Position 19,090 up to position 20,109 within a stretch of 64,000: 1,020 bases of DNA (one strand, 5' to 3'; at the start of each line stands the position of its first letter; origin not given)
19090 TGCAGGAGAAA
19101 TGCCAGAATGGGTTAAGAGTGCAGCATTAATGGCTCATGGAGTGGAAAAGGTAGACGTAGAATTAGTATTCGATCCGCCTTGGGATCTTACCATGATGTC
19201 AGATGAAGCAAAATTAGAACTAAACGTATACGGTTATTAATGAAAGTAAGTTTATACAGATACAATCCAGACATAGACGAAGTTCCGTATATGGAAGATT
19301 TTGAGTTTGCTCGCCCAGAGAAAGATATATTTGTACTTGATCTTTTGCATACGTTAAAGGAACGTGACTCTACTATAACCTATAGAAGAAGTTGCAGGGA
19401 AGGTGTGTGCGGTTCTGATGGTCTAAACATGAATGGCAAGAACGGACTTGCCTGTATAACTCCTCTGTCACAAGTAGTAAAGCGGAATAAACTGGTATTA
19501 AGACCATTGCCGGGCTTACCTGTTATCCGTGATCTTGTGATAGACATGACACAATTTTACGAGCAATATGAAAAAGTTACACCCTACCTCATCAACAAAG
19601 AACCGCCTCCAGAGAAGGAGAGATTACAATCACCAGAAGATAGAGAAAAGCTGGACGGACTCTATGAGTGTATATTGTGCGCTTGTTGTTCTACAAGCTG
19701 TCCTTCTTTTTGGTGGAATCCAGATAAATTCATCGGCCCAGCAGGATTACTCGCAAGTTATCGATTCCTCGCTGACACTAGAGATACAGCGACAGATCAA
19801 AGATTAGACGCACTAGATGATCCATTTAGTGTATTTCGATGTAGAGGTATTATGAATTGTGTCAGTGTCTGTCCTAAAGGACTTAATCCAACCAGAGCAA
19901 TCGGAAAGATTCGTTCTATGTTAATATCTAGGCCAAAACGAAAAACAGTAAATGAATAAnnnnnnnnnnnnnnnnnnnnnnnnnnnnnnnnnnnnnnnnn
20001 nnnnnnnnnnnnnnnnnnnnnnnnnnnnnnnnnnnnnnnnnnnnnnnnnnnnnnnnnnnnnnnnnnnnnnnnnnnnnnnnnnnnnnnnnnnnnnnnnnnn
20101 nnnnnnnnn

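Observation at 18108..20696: Phage respiratory module: sufT-sdhB-alternative oxidase flanked by small membrane proteins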

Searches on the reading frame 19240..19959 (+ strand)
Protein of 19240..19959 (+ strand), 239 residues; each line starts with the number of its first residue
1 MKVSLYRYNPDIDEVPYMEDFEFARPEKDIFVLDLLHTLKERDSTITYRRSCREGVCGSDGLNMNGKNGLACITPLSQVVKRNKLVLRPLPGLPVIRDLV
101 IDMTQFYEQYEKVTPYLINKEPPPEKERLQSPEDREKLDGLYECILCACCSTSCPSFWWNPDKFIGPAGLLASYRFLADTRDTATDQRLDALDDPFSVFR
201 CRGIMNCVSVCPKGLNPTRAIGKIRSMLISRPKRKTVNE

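Call 3: search_protein_families(library=pfam, proteins=[window:19240-19959:+], max_evalue=0.01)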
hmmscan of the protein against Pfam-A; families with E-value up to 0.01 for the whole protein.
window:19240-19959:+ (239 aa): 7 families
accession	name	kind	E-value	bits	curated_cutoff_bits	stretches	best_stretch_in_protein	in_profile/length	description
PF13085.11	Fer2_3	-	2.4e-28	98.7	27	1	3-107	2-106/107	2Fe-2S iron-sulfur cluster binding domain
PF13534.11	Fer4_17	-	9.2e-10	39.4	22.2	1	143-216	1-61/61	4Fe-4S dicluster domain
PF13183.11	Fer4_8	-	2.9e-09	37.8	27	1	141-215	2-68/68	4Fe-4S dicluster domain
PF13237.11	Fer4_10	-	9.8e-09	35.5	25.5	1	143-212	8-53/53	4Fe-4S dicluster domain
PF12838.12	Fer4_7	-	0.0013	19.6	27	1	144-214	2-51/52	4Fe-4S dicluster domain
PF13187.11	Fer4_9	-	0.0065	16.9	27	0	143-214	1-50/52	4Fe-4S dicluster domain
PF13746.11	Fer4_18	-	0.0066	17.1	27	0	129-156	46-73/114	4Fe-4S dicluster domain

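Call 4: search_protein_families(library=ncbifam, proteins=[window:19240-19959:+], max_evalue=0.01)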
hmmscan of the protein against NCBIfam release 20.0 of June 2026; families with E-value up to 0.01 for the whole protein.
window:19240-19959:+ (239 aa): 17 families
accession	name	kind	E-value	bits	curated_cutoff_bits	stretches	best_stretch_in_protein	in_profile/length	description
NF009225.0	PRK12575.1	subfamily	6.4e-114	379.3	443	1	4-231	8-233/235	succinate dehydrogenase/fumarate reductase iron-sulfur subunit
NF004616.0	PRK05950.1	subfamily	8.9e-107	355.6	228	1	2-231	7-236/238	succinate dehydrogenase iron-sulfur subunit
TIGR00384.1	dhsB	subfamily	1.3e-81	273.3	88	1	6-225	2-222/222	succinate dehydrogenase and fumarate reductase iron-sulfur protein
NF009226.0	PRK12576.1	equivalog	2.8e-55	187.9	344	1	3-232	12-242/317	succinate dehydrogenase/fumarate reductase iron-sulfur subunit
NF009227.0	PRK12577.1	equivalog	1.1e-50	172.2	349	1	13-236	13-246/330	succinate dehydrogenase/fumarate reductase iron-sulfur subunit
NF009051.0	PRK12385.1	equivalog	1.2e-48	165.7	333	1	1-223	7-227/244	succinate dehydrogenase/fumarate reductase iron-sulfur subunit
NF004898.0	PRK06259.1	equivalog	1.4e-37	129.5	385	1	2-231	5-219/488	fumarate reductase (CoM/CoB) subunit TfrB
NF010071.0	PRK13552.1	equivalog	9.3e-35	120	264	1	2-229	6-236/241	fumarate reductase iron-sulfur subunit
NF006391.0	PRK08640.1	equivalog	2.7e-29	101.8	244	1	41-225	53-236/254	succinate dehydrogenase iron-sulfur subunit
NF042952.1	MFR_FeS_SdhB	equivalog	9.4e-25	87.3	600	1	31-230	29-233/320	8-methylmenaquinol:fumarate reductase iron-sulfur subunit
NF009052.0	PRK12386.1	equivalog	1.6e-23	83.1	256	1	19-216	20-218/255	succinate dehydrogenase/fumarate reductase iron-sulfur subunit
NF005746.0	PRK07570.1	subfamily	9.8e-13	47.9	243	1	18-224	19-236/250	succinate dehydrogenase/fumarate reductase iron-sulfur subunit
NF008434.0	PRK11274.1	equivalog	0.00017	20.7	333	1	132-234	13-108/409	glycolate oxidase subunit GlcF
NF008369.0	PRK11168.1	equivalog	0.0022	17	278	0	143-224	12-83/401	anaerobic glycerol-3-phosphate dehydrogenase subunit C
NF040864.1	HgcB_ferredoxin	equivalog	0.0062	16.4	99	0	133-156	35-58/93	mercury methylation ferredoxin HgcB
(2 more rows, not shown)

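Call 8: search_protein_families(library=phrogs, proteins=[window:19240-19959:+], max_evalue=0.001)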
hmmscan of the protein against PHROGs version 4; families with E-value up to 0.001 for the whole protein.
window:19240-19959:+ (239 aa): 0 families

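Call 10: search_dna_similar(query=window:19240-19959:+, collection=phages, mode=protein, max_rows=30)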
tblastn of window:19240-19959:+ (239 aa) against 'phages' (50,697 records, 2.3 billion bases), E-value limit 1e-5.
Records with a match: 13; places in all: 13; records where one place covers at least 80% of the query: 12.
Best place of each record, by identity: 60-80% 4; <60% 9.
By first word of the organism name: Salmonella 4; Helicobacter 3; Acinetobacter 2; Phage 1; Bacteriophage 1; Escherichia 1; Staphylococcus 1.
By host as written in the record: - 4; Salmonella enterica subsp. enterica serovar Kentucky 2; Homo sapiens 2; Escherichia coli O157:H7 ATCC 43895 1; Helicobacter pylori Pt11061 1; Helicobacter pylori Pt11057A 1; Helicobacter pylori Pt11417A 1; Staphylococcus aureus 1.
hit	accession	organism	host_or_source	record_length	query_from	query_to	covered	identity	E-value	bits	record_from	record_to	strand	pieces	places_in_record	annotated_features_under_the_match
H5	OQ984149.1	Phage C48C1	-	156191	1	231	97%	72.5%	1e-112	360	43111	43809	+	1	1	hypothetical protein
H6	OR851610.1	Salmonella phage S.Kent 1-2-1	Salmonella enterica subsp. enterica ...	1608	1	231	97%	70.1%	3e-117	349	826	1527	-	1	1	record has no annotation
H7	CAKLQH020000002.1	Acinetobacter phage MD-2021a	not known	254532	5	231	95%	66.5%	5e-104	335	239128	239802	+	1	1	sdhB: succinate dehydrogenase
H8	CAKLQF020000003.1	Acinetobacter phage MD-2021a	not known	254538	5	231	95%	66.5%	5e-104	335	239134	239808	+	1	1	sdhB: succinate dehydrogenase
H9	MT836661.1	Bacteriophage sp.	human fecal samples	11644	1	229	96%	40.9%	1e-57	202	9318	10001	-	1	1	record has no annotation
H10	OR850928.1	Salmonella phage S.Kent 1-2-1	Salmonella enterica subsp. enterica ...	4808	1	226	95%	37.0%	1e-38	147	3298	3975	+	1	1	record has no annotation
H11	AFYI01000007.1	Salmonella enterica subsp. enterica serovar Infantis str. ...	Homo sapiens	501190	1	226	95%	37.0%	1e-38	147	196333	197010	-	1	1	succinate dehydrogenase and fumarate reductase iron-sulfur protein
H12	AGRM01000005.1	Salmonella enterica subsp. houtenae str. ATCC BAA-1581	Homo sapiens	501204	1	226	95%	37.0%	1e-38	147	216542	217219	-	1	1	succinate dehydrogenase and fumarate reductase iron-sulfur protein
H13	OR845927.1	Escherichia phage ECO95 1-6-1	Escherichia coli O157:H7 ATCC 43895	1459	1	226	95%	36.5%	2e-39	146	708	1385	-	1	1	record has no annotation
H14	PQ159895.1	Helicobacter phage Pt11061_1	Helicobacter pylori Pt11061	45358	16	235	92%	28.5%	2e-20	95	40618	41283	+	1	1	succinate dehydrogenase iron-sulfur protein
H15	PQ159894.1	Helicobacter phage Pt11057A_1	Helicobacter pylori Pt11057A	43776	16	235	91%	27.8%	3e-14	102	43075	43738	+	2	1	hypothetical protein (x2)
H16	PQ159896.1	Helicobacter phage Pt11417A_1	Helicobacter pylori Pt11417A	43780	44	235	79%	30.7%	2e-14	102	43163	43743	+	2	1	succinate dehydrogenase iron-sulfur protein | hypothetical protein (x2)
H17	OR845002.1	Staphylococcus phage SA 1306 Kay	Staphylococcus aureus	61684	13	224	89%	27.1%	3e-15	80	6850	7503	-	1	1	record has no annotation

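Call 11: get_annotated_region(hit=H5, flank=6000)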
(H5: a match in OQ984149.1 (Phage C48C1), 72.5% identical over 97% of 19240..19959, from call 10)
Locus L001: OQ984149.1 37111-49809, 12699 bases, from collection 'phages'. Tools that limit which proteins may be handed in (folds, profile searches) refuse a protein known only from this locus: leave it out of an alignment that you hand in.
description: Phage C48C1, complete genome.
organism: Phage C48C1 (NCBI taxid 3053735)
taxonomy: Viruses; Duplodnaviria; Heunggongvirae; Uroviricota; Caudoviricetes; Kyanoviridae
host: -; source: -; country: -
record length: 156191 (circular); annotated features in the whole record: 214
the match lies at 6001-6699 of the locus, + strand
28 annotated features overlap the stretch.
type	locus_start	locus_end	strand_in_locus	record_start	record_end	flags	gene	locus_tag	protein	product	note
CDS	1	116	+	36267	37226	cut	-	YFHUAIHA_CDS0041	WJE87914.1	UDP-glucose dehydrogenase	-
CDS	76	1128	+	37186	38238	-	-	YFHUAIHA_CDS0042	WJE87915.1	DNA repair protein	-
CDS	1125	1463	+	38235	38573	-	-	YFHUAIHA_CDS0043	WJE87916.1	hypothetical protein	-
CDS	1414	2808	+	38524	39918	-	-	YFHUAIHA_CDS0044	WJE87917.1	DnaB-like replicative helicase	-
CDS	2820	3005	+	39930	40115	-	-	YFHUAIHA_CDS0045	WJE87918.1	hypothetical protein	-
CDS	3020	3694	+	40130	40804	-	-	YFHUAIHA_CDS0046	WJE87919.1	hypothetical protein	-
CDS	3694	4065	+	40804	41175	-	-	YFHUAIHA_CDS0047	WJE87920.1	NifU-like Fe-S cluster assembly protein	-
CDS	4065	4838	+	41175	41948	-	-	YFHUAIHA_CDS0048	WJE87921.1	hypothetical protein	-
CDS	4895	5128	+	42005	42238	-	-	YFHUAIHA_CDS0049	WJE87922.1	hypothetical protein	-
CDS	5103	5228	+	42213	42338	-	-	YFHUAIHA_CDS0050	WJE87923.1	hypothetical protein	-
CDS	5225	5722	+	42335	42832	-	-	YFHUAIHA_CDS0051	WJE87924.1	endolysin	-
CDS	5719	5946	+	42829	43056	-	-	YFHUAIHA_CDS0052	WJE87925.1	hypothetical protein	-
CDS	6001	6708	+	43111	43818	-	-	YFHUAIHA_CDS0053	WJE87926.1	hypothetical protein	-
CDS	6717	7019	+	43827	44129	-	-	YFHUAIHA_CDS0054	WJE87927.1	hypothetical protein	-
CDS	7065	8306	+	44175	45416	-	-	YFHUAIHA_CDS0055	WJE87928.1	hypothetical protein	-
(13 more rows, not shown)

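Call 12: get_annotated_region(hit=H7, flank=6000)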
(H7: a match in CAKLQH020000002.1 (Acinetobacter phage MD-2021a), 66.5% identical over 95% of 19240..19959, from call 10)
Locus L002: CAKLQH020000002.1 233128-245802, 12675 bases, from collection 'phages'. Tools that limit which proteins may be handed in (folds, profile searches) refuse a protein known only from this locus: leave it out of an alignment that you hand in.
description: Acinetobacter phage MD-2021a strain 5899STDY8049191 genome assembly, contig: ERS3583567SCcontig000002, whole genome shotgun sequence.
organism: Acinetobacter phage MD-2021a (NCBI taxid 2899278)
taxonomy: Viruses; Duplodnaviria; Heunggongvirae; Uroviricota; Caudoviricetes
host: -; source: not known; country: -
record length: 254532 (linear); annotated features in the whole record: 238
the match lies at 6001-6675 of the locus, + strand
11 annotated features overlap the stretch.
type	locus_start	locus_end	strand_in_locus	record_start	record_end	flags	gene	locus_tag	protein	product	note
CDS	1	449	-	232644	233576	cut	yibN_1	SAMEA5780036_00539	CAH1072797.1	rhodanase-like protein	-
CDS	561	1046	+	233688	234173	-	-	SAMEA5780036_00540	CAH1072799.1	Predicted Fe-S protein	-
CDS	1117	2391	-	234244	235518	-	gltA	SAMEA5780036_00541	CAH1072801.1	citrate synthase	-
CDS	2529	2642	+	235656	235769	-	-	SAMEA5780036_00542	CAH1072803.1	Uncharacterised protein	-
CDS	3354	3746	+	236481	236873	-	sdhC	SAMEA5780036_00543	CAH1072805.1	succinate dehydrogenase cytochrome b556 large membrane subunit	-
CDS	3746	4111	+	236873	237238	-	sdhD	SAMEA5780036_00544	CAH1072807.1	succinate dehydrogenase hydrophobic membrane anchor subunit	-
CDS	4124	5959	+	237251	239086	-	sdhA_1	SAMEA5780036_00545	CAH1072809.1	succinate dehydrogenase flavoprotein subunit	-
CDS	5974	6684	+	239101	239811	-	sdhB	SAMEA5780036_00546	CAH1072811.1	succinate dehydrogenase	-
CDS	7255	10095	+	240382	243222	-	sucA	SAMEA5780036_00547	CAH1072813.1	2-oxoglutarate dehydrogenase E1 component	-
CDS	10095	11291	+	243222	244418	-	sucB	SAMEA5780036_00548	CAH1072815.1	dihydrolipoamide succinyltransferase component (E2)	-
CDS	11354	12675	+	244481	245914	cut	lpdG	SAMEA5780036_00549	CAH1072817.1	pyridine nucleotide-disulfide oxidoreductase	-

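Call 22: find_related_loci(query=window:19240-19959:+, collection=viral_contigs, flank=6000)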
Query window:19240-19959:+ (239 aa) in viral_contigs; peptide patterns used: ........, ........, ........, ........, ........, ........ (x = any residue, [..] = any of these).
31 stretches matched a pattern; 30 encode a relative of the query (tblastn E <= 1e-3); 30 distinct loci.
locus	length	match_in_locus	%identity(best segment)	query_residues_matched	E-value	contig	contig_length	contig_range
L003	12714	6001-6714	95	1-238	5e-155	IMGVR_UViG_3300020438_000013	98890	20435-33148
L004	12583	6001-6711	95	1-237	3e-154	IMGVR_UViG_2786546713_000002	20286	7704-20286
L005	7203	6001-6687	78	1-229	3e-125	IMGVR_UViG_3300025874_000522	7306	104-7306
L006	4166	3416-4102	78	1-229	4e-127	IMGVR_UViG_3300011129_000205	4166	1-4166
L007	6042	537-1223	78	1-229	2e-125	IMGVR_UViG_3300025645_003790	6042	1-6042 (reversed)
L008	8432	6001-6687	77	1-229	5e-125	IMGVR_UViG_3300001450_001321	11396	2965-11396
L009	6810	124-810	77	1-229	5e-125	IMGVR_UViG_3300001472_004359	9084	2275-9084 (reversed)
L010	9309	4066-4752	78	1-229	4e-125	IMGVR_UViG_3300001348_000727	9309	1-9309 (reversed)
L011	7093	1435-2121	77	1-229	5e-125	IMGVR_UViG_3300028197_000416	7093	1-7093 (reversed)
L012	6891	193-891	77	1-231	1e-124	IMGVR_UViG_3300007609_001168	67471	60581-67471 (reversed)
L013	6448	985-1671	76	1-229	1e-123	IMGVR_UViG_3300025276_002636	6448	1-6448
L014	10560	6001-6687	76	1-229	1e-123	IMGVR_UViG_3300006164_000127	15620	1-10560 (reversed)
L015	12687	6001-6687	76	1-229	1e-123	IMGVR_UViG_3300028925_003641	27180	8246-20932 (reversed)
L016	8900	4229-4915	76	1-229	1e-123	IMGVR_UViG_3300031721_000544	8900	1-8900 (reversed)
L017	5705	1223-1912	76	4-231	6e-121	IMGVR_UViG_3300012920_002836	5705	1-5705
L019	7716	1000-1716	70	1-238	3e-119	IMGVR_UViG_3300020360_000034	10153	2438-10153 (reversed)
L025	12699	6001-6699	71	1-231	2e-115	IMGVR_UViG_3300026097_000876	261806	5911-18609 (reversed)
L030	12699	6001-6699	62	5-239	2e-104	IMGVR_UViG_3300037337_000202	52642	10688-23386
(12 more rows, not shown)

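Call 24: find_homologous_proteins(query=window:19240-19959:+, max_evalue=1e-30)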
Query window:19240-19959:+ (239 aa): 8000 proteins with E <= 1e-30 among 8000 candidates; the best 120 are listed.
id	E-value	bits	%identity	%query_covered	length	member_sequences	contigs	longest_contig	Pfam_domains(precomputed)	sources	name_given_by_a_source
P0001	2.5e-162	556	100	100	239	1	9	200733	PF13534.12,PF13237.12,PF13183.12,PF13085.12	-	-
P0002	9.9e-156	534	96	99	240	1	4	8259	PF13534.12,PF13237.12,PF13183.12,PF13085.12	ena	-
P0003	1.2e-155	534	96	100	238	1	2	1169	PF13534.12,PF13237.12,PF13183.12,PF13085.12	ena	-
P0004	1.4e-154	531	95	99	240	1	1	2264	PF13534.12,PF13237.12,PF13183.12,PF13085.12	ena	-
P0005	1.8e-154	530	95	100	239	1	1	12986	PF13534.12,PF13237.12,PF13183.12,PF13085.12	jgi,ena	-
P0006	2.1e-154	530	95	99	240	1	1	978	PF13534.12,PF13237.12,PF13183.12,PF13085.12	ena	-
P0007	2.5e-154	530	95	99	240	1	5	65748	PF13534.12,PF13237.12,PF13183.12,PF13085.12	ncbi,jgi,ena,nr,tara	ncbi:MAG: succinate dehydrogenase iron-sulfur subunit [Saprospirales bacterium]|nr:succinate dehydro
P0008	3.3e-154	529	95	100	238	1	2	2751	PF13534.12,PF13237.12,PF13183.12,PF13085.12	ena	-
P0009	4.6e-154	529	95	100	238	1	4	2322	PF13534.12,PF13237.12,PF13183.12,PF13085.12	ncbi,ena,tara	tara:strand:- start:149 stop:865 length:717 start_codon:yes stop_codon:yes gene_type:complete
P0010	1.2e-153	527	95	100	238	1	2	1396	PF13534.12,PF13237.12,PF13183.12,PF13085.12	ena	-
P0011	1.8e-153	527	95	100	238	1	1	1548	PF13534.12,PF13237.12,PF13183.12,PF13085.12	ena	-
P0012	4.0e-153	526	95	100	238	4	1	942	PF13534.12,PF13237.12,PF13183.12,PF13085.12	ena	-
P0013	4.9e-153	525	95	99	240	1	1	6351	PF13534.12,PF13237.12,PF13183.12,PF13085.12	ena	-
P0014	6.8e-153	525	95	100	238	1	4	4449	PF13534.12,PF13237.12,PF13183.12,PF13085.12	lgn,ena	-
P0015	9.8e-153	525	95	100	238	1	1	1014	PF13534.12,PF13237.12,PF13183.12,PF13085.12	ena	-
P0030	8.1e-133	459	82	97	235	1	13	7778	PF13534.12,PF13237.12,PF13183.12,PF13085.12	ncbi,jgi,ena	jgi:succinate dehydrogenase / fumarate reductase iron-sulfur subunit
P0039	2.6e-132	458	82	97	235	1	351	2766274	PF13534.12,PF13237.12,PF13183.12,PF13085.12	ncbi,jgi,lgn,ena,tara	jgi:succinate dehydrogenase / fumarate reductase iron-sulfur subunit|tara:strand:- start:1021 stop:1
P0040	2.8e-132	457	82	97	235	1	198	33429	PF13534.12,PF13237.12,PF13183.12,PF13085.12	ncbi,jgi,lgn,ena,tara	tara:strand:+ start:256 stop:963 length:708 start_codon:yes stop_codon:yes gene_type:complete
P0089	3.2e-131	454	81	97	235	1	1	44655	PF13534.12,PF13237.12,PF13183.12,PF13085.12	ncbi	-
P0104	1.5e-129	449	89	90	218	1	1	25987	PF13534.12,PF13237.12,PF13183.12,PF13085.12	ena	-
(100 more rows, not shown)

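Call 25: find_encoding_contigs(protein=P0039, flank=6000, max_places=4)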
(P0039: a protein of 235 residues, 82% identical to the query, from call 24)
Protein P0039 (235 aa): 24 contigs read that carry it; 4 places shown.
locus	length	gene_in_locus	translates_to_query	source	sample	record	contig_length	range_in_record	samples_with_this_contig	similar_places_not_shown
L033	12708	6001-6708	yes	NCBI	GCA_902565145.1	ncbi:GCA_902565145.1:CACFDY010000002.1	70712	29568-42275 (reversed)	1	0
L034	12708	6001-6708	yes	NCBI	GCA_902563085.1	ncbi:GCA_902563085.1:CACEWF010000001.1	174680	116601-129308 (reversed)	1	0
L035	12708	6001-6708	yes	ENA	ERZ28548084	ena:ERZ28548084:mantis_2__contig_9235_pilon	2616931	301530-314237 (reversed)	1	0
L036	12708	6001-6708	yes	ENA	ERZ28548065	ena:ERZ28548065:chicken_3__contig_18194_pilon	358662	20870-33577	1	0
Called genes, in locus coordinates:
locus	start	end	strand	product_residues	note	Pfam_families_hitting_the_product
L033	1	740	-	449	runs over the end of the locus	PF12390:Se-cys_synth_N, PF03841:SelA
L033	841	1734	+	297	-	PF03446:NAD_binding_2, PF03807:F420_oxidored (weak), PF14833:NAD_binding_11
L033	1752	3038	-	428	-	PF00285:Citrate_synt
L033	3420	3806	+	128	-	PF01127:Sdh_cyt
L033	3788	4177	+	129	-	PF01127:Sdh_cyt (weak)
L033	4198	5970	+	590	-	PF00890:FAD_binding_2, PF01266:DAO (weak), PF02910:Succ_DH_flav_C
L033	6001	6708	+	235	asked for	PF13085:Fer2_3, PF13237:Fer4_10, PF13183:Fer4_8, PF13534:Fer4_17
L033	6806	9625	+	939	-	PF16078:2-oxogl_dehyd_N, PF00676:E1_dh, PF02779:Transket_pyr, PF16870:OxoGdeHyase_C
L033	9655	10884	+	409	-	PF00364:Biotin_lipoyl, PF25917:BSH_RND (faint), PF25997:BSH_YhbJ (faint), PF02817:E3_binding, PF00198:2-oxoacid_dh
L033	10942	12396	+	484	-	PF00890:FAD_binding_2 (weak), PF01134:GIDA (weak), PF01262:AlaDh_PNT_C (faint), PF01494:FAD_binding_3 (faint), PF03486:HI0933_like (faint), PF07992:Pyr_redox_2, PF00070:Pyr_redox, PF02852:Pyr_redox_dim, +2 more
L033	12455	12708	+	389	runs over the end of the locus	PF08442:ATP-grasp_2, PF13549:ATP-grasp_5, PF24948:Citrate_synth_N, PF00549:Ligase_CoA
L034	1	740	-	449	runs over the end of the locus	PF12390:Se-cys_synth_N (weak), PF03841:SelA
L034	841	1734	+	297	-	PF03446:NAD_binding_2, PF03807:F420_oxidored (weak), PF14833:NAD_binding_11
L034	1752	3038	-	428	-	PF00285:Citrate_synt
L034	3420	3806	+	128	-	PF01127:Sdh_cyt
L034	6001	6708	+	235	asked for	PF13085:Fer2_3, PF13237:Fer4_10, PF13183:Fer4_8, PF13534:Fer4_17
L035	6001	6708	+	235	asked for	PF13085:Fer2_3, PF13237:Fer4_10, PF13183:Fer4_8, PF13534:Fer4_17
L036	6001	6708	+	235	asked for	PF13085:Fer2_3, PF13237:Fer4_10, PF13183:Fer4_8, PF13534:Fer4_17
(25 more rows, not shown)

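Call 26: list_cluster_members(proteins=[P0039, P0040, P0007, P0089, P0030])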
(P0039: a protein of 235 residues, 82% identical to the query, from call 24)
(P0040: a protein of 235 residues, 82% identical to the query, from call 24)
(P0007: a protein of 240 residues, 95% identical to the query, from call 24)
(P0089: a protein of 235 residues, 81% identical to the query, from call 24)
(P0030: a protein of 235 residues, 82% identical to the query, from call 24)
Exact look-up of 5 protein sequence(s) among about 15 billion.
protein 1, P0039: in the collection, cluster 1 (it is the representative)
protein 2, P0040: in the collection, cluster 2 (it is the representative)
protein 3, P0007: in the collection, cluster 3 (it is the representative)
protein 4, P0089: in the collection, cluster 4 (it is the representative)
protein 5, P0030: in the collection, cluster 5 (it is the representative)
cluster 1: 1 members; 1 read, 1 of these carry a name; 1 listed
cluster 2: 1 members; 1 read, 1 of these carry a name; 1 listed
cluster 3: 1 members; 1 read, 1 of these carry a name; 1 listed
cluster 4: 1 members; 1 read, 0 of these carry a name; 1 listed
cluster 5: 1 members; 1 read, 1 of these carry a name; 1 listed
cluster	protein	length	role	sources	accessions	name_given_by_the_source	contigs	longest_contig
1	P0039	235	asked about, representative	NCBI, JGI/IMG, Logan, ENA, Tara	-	succinate dehydrogenase / fumarate reductase iron-sulfur subunit | strand:- start:1021 stop:1728 length:708 start_codon:yes stop_codon:yes gene_type:complete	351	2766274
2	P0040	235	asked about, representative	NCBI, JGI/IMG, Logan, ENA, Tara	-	strand:+ start:256 stop:963 length:708 start_codon:yes stop_codon:yes gene_type:complete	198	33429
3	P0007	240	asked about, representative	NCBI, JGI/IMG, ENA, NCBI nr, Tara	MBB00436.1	MAG: succinate dehydrogenase iron-sulfur subunit [Saprospirales bacterium] | succinate dehydrogenase iron-sulfur subunit [Saprospirales bacterium] | strand:- start:1701 stop:2423 length:723 start_codon:yes stop_codon:yes gene_type:complete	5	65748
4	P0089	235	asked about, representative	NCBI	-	-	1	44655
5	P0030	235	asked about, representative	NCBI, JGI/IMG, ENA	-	succinate dehydrogenase / fumarate reductase iron-sulfur subunit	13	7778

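Call 27: find_related_loci(query=window:19240-19959:+, collection=genome_contigs, flank=5000)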
Query window:19240-19959:+ (239 aa) in genome_contigs; peptide patterns used: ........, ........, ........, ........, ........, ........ (x = any residue, [..] = any of these).
600 stretches matched a pattern (row limit reached: there are more); 598 encode a relative of the query (tblastn E <= 1e-3); the best 80 are kept; 80 distinct loci.
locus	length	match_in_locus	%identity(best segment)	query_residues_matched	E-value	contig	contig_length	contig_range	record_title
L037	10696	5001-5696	80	1-231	6e-130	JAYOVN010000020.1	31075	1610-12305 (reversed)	MAG: Gammaproteobacteria bacterium isolate 139564_S165_metabat_bins_2.tsv.170_sub NODE_1355_length_31075_cov_12.589555, 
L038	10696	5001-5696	80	1-231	5e-129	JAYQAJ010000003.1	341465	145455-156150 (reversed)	MAG: Gammaproteobacteria bacterium isolate 139585_S186_rosella_bins.tsv.064 NODE_4_length_341465_cov_6.889274, whole gen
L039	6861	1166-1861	78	1-231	4e-127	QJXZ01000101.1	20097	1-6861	MAG: Gammaproteobacteria bacterium isolate SZUA-307 scaffold_3961, whole genome shotgun sequence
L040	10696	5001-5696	80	1-231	3e-127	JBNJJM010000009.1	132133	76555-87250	MAG: Pseudomonadota bacterium isolate BSd78-1 9, whole genome shotgun sequence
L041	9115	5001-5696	78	1-231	7e-127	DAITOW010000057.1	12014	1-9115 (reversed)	MAG TPA_asm: Oleiphilaceae bacterium isolate CTOTU25231 NODE_444_length_12014_cov_7.166151, whole genome shotgun sequenc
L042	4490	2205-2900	78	1-231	4e-128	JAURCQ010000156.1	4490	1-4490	MAG: Gammaproteobacteria bacterium isolate SFB_34D_100_13 NODE_156_length_4490_cov_2.732835, whole genome shotgun sequen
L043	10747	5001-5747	72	1-239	5e-126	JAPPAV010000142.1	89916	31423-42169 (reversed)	MAG: Gammaproteobacteria bacterium isolate IRC1_bin_7 NODE_263_length_89916_cov_10.0494, whole genome shotgun sequence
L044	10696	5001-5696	79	1-231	2e-125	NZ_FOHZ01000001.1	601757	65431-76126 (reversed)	Marinobacter segnicrescens strain CGMCC 1.6489, whole genome shotgun sequence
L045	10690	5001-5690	79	1-230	1e-125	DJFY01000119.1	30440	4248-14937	MAG TPA_asm: Cellvibrionales bacterium UBA5860 UBA5860_contig_3076, whole genome shotgun sequence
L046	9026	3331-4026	78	1-231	1e-125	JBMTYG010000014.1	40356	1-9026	MAG: Pseudomonadales bacterium isolate LKB_V7_S19_100percent_par_LKB_V7_S19_metabat.128 NODE_400_length_40356_cov_4.6658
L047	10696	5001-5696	78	1-231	9e-125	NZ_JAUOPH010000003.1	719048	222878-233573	Marinobacter sp. 2_MG-2023 strain I2M14 FNIEBEFK_3, whole genome shotgun sequence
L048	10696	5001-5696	78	1-231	7e-125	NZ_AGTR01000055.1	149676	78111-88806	Marinobacter manganoxydans MnI7-9 contig00009, whole genome shotgun sequence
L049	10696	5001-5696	77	1-231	1e-124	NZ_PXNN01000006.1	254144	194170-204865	Marinobacter halophilus strain JCM 30472 344, whole genome shotgun sequence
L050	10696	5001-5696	77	1-231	3e-124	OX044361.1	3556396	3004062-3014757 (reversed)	MAG: uncultured Pseudomonadales bacterium isolate AK_MB1 genome assembly, chromosome: AK_MB1_contig-1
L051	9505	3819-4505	77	1-229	4e-124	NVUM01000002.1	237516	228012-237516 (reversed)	MAG: Porticoccus sp. isolate NORP89 Contig_source1383C_101, whole genome shotgun sequence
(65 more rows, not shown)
